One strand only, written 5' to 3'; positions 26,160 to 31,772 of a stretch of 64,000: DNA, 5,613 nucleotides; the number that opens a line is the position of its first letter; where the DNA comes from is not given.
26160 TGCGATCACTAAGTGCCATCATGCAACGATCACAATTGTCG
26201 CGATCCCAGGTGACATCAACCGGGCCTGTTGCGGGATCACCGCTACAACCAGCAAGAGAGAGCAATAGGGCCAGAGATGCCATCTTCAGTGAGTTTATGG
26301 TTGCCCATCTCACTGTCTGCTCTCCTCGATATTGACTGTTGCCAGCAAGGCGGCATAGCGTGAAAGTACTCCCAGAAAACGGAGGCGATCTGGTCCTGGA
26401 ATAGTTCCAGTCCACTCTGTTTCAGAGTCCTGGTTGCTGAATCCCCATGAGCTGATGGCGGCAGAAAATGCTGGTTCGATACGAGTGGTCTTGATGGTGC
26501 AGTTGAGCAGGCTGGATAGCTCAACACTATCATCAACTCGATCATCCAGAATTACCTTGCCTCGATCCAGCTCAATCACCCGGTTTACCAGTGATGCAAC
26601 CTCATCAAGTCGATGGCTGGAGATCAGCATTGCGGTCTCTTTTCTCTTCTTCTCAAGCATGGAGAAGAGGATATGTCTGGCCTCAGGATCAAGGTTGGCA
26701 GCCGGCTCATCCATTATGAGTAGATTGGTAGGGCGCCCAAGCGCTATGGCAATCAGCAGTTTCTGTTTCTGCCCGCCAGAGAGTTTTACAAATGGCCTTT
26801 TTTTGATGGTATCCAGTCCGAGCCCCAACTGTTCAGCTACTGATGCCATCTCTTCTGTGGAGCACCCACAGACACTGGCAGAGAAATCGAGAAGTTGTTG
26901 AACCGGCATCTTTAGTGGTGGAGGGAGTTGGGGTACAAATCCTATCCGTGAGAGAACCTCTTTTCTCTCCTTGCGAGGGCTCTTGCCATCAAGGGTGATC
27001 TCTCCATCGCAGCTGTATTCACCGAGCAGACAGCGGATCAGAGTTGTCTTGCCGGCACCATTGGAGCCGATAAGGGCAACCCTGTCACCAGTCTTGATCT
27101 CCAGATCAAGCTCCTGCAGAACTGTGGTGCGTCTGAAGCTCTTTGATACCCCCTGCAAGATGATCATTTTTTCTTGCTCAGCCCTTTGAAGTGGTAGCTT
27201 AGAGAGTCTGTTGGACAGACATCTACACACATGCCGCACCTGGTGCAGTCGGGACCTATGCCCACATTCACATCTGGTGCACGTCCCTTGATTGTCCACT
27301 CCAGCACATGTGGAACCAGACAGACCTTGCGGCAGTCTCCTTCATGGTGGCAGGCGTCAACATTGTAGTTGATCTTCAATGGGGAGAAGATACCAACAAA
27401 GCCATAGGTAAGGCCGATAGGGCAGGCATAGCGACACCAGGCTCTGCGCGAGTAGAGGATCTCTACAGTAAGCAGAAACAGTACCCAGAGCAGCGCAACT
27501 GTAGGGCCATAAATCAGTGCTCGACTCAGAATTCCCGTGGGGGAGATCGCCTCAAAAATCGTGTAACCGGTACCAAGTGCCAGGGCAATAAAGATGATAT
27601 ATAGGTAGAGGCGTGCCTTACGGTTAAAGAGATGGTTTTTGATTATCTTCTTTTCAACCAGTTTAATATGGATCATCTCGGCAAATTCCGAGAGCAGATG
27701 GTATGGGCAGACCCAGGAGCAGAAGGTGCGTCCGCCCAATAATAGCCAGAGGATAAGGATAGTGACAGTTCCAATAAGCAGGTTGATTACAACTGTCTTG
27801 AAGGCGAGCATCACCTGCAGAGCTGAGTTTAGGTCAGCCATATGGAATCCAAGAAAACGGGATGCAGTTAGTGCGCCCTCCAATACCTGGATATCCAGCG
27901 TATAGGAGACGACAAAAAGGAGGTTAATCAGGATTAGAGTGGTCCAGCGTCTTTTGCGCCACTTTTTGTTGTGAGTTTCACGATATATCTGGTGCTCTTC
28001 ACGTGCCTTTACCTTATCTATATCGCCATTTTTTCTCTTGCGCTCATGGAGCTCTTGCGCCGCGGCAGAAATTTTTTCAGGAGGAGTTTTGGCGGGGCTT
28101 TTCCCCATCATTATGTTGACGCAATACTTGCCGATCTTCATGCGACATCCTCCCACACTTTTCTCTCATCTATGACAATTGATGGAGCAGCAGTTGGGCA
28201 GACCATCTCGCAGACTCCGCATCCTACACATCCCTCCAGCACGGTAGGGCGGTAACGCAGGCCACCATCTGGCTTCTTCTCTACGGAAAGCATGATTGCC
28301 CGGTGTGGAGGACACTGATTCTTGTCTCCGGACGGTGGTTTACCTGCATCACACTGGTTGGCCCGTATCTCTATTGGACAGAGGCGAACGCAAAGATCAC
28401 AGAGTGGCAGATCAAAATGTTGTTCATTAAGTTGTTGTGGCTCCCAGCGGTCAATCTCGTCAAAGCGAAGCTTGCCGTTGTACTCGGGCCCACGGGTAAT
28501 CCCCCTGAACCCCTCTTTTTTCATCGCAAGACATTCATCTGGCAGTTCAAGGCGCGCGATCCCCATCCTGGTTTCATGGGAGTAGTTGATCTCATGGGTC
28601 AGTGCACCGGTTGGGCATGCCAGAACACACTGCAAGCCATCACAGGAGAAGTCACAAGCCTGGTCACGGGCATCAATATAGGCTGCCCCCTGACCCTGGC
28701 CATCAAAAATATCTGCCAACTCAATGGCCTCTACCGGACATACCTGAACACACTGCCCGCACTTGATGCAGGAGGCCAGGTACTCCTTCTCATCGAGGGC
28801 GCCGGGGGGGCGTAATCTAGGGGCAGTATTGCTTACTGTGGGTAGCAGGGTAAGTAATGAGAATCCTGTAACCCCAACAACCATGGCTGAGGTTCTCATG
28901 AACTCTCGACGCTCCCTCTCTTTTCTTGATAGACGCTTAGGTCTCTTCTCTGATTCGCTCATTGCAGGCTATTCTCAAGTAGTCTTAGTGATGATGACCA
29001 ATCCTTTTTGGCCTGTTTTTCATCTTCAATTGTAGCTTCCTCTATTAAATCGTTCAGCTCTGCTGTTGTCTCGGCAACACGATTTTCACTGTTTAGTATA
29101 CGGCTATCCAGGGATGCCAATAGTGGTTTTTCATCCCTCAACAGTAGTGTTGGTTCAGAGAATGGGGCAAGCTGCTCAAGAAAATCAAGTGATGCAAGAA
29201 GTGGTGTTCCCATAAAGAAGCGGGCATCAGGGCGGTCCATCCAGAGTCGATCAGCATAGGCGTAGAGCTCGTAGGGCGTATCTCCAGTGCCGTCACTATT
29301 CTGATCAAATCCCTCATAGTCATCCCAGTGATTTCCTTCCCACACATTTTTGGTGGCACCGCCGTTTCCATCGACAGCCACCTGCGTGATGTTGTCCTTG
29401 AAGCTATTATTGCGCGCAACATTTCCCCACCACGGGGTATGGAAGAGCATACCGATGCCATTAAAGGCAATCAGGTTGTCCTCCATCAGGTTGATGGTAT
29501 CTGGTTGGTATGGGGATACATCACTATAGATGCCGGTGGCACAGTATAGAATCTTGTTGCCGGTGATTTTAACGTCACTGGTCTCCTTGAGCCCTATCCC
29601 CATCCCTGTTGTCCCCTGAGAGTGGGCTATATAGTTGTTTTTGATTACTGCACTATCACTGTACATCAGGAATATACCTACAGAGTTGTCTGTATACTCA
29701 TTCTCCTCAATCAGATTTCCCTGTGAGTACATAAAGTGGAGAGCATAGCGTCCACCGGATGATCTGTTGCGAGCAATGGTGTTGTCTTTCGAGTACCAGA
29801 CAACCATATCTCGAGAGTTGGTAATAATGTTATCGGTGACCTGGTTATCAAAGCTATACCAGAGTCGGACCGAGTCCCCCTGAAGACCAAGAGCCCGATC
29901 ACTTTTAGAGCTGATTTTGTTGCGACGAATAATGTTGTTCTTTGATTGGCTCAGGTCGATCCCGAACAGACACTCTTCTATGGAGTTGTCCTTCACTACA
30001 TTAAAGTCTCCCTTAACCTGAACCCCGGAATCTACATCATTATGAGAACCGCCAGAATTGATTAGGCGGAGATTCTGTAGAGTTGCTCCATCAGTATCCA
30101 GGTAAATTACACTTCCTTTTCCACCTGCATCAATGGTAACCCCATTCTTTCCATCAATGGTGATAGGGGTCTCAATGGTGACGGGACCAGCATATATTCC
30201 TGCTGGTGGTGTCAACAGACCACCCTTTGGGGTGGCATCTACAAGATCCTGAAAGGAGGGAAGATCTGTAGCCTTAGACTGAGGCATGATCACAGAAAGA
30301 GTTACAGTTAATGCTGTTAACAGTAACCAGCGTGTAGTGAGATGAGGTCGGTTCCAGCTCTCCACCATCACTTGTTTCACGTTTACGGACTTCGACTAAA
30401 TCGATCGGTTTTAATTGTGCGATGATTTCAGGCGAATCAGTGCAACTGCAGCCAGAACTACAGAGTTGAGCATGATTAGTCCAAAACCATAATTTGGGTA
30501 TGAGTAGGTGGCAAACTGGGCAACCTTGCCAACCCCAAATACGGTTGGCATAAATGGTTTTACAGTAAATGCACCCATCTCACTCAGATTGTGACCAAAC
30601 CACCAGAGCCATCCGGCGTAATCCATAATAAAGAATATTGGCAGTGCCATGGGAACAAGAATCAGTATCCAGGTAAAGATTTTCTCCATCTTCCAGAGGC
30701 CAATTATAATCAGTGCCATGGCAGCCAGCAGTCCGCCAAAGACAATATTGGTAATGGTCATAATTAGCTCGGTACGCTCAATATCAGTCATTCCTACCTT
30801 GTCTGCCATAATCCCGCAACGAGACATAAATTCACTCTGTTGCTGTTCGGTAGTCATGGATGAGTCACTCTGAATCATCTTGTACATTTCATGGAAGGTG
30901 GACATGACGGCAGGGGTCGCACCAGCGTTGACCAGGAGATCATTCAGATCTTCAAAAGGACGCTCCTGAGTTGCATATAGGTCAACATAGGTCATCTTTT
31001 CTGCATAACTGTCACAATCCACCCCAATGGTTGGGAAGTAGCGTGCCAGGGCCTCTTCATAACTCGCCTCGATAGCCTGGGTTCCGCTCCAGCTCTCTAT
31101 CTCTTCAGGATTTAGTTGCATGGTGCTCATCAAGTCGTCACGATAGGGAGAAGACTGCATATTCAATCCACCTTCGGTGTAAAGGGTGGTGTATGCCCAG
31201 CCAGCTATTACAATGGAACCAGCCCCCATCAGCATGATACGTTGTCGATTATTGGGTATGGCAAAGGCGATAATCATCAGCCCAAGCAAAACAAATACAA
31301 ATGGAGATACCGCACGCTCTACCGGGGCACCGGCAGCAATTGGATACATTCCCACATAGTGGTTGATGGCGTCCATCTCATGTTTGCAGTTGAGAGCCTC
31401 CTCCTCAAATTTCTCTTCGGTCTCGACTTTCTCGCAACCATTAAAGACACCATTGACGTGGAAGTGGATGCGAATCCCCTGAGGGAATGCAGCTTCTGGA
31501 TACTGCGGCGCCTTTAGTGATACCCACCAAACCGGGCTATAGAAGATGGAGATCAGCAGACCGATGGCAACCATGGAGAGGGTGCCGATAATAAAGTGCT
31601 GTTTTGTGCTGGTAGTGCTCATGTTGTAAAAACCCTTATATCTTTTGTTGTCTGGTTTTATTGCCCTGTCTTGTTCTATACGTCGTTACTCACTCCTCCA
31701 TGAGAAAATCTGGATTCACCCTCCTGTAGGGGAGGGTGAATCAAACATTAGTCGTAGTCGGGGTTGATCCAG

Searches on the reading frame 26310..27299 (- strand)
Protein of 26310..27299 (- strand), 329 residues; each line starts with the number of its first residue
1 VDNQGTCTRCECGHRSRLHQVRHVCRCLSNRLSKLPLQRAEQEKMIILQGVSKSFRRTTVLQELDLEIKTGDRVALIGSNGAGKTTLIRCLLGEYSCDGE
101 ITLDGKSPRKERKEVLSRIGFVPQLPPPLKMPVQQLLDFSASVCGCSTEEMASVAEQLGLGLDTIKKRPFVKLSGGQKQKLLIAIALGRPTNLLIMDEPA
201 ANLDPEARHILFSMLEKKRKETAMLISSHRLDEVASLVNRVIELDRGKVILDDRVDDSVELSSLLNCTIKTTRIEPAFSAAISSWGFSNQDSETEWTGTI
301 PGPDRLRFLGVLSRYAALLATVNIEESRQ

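Call 6: search_protein_families(library=ncbifam, max_evalue=1e-8, proteins=[window:26310-27299:-])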
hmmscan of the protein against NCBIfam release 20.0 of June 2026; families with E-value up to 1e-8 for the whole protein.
window:26310-27299:- (329 aa): 174 families (the best 25 are shown)
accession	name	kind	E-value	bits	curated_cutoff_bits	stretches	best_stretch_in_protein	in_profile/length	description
TIGR04521.1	ECF_ATPase_2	equivalog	1.1e-33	116.6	330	1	57-261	17-235/279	energy-coupling factor transporter ATPase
TIGR03375.1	type_I_sec_LssB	subfamily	2.6e-33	115.3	693.1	1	37-256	457-686/696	type I secretion system permease/ATPase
TIGR03864.1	PQQ_ABC_ATP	hypoth_equivalog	6.1e-33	114.2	302.25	1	46-255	2-216/236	ABC transporter, ATP-binding subunit, PQQ-dependent alcohol dehydrogenase system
NF000355.4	ribo_prot_ABC_F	equivalog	2.6e-31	109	380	1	48-249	5-192/499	ribosomal protection-like ABC-F family protein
TIGR03522.1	GldA_ABC_ATP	equivalog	1.5e-30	106.7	402.6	1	46-262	3-223/301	gliding motility-associated ABC transporter ATP-binding subunit GldA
TIGR02857.1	CydD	equivalog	3.3e-30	105.5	435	1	35-243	312-528/529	thiol reductant ABC exporter subunit CydD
TIGR03740.1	galliderm_ABC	subfamily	1e-29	103.9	309.75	1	49-266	4-219/223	lantibiotic protection ABC transporter ATP-binding subunit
TIGR04520.1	ECF_ATPase_1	equivalog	1.1e-29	103.7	315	1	50-263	5-228/269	energy-coupling factor transporter ATPase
NF010059.0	PRK13536.1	equivalog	6.5e-29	100.8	549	1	32-259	30-262/342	nodulation factor ABC transporter ATP-binding protein NodI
NF033858.1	ABC2_perm_RbbA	equivalog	8.9e-29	100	1050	1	46-257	2-223/909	ribosome-associated ATPase/putative transporter RbbA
TIGR01188.1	drrA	subfamily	3.7e-28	98.7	312.45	1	53-256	1-209/302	daunorubicin resistance ABC transporter, ATP-binding protein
NF010158.0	PRK13637.1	equivalog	9.5e-28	97.1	390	1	58-257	20-231/287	energy-coupling factor transporter ATPase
NF008379.0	PRK11174.1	equivalog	1.5e-27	96.5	684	1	51-255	356-567/588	heme ABC transporter permease/ATP-binding protein CydD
NF010068.0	PRK13548.1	equivalog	2.1e-27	95.9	261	1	42-263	2-235/261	heme ABC transporter ATP-binding protein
TIGR02868.1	CydC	equivalog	2.4e-27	95.7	329.05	1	40-231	329-530/530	thiol reductant ABC exporter subunit CydC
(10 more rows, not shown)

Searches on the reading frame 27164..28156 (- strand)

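Call 6: search_protein_families(library=ncbifam, max_evalue=1e-8, proteins=[window:27164-28156:-])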
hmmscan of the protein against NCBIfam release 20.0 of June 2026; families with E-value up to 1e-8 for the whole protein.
window:27164-28156:- (330 aa): 2 families
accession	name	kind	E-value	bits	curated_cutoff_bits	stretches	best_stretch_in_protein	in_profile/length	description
TIGR02163.1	napH_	subfamily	8.5e-72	241.7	213.05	1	67-322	2-254/255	NapH/MauN family ferredoxin-type protein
NF007013.0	PRK09477.1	equivalog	1.2e-56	191.9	234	1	51-324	9-279/286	quinol dehydrogenase ferredoxin subunit NapH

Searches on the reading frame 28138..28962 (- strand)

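Call 6: search_protein_families(library=ncbifam, max_evalue=1e-8, proteins=[window:28138-28962:-])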
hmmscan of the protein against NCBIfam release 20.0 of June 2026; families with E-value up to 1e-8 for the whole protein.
window:28138-28962:- (274 aa): 6 families
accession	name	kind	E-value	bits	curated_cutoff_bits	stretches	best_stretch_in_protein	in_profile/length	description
NF007012.0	PRK09476.1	equivalog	5.3e-35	120.8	269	1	12-147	5-142/254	ferredoxin-type protein NapG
TIGR00397.1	mauM_napG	subfamily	1.1e-30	106.8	178.85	1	16-148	2-137/213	MauM/NapG family ferredoxin-type protein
TIGR00402.1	napF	equivalog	1.5e-09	37.9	102.2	1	48-136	20-99/149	ferredoxin-type protein NapF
NF042909.1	FMH_DH_FwdF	exception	2.1e-09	36.9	375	0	64-123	226-276/336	tungsten-dependent formylmethanofuran dehydrogenase subunit FwdF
NF040763.1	FeFe_hydrog_A6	exception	2.2e-09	36.3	765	0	62-82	187-207/571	NADH-dependent [FeFe] hydrogenase, group A6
NF006076.0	PRK08222.1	equivalog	4.2e-09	36.5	270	0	61-87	71-97/181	hydrogenase 4 subunit H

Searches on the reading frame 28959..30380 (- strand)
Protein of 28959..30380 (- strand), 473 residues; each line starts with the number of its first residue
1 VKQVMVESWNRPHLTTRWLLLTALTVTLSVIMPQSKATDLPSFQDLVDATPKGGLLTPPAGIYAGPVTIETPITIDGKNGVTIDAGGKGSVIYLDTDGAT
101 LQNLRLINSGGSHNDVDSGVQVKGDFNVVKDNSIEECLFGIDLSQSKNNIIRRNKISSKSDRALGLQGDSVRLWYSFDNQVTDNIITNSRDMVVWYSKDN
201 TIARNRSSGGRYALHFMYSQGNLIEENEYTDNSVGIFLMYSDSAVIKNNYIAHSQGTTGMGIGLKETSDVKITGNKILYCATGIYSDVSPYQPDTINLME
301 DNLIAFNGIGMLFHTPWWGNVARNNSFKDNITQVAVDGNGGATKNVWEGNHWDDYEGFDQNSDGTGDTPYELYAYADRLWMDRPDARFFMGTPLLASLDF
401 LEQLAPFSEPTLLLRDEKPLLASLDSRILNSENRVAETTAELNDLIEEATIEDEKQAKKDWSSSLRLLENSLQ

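Call 6: search_protein_families(library=ncbifam, max_evalue=1e-8, proteins=[window:28959-30380:-])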
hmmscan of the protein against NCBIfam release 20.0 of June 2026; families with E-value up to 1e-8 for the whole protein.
window:28959-30380:- (473 aa): 2 families
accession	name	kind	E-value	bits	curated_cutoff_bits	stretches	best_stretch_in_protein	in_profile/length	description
TIGR04247.1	NosD_copper_fam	subfamily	4.3e-113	377.7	300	1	44-421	2-376/377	nitrous oxide reductase family maturation protein NosD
TIGR03804.1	para_beta_helix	repeat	5.6e-16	58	19.45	0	218-251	6-39/44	parallel beta-helix repeat protein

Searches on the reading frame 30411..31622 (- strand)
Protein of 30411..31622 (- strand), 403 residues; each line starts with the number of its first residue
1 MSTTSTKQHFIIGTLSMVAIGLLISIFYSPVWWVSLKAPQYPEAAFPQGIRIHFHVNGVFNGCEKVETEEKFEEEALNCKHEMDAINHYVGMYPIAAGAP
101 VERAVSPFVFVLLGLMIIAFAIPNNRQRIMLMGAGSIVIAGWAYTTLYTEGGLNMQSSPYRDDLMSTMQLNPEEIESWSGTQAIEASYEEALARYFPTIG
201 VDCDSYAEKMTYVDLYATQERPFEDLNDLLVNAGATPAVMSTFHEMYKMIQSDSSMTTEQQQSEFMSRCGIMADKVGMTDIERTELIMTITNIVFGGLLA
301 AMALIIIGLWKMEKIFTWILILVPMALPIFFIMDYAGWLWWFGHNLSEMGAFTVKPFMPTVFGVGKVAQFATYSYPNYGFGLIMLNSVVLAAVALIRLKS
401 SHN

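Call 6: search_protein_families(library=ncbifam, max_evalue=1e-8, proteins=[window:30411-31622:-])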
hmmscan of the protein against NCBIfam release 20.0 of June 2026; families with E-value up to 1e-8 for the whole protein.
window:30411-31622:- (403 aa): 0 families

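Call 9: search_protein_families(library=pfam, max_evalue=0.00001, proteins=[window:30411-31622:-])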
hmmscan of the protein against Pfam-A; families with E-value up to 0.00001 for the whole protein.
window:30411-31622:- (403 aa): 0 families
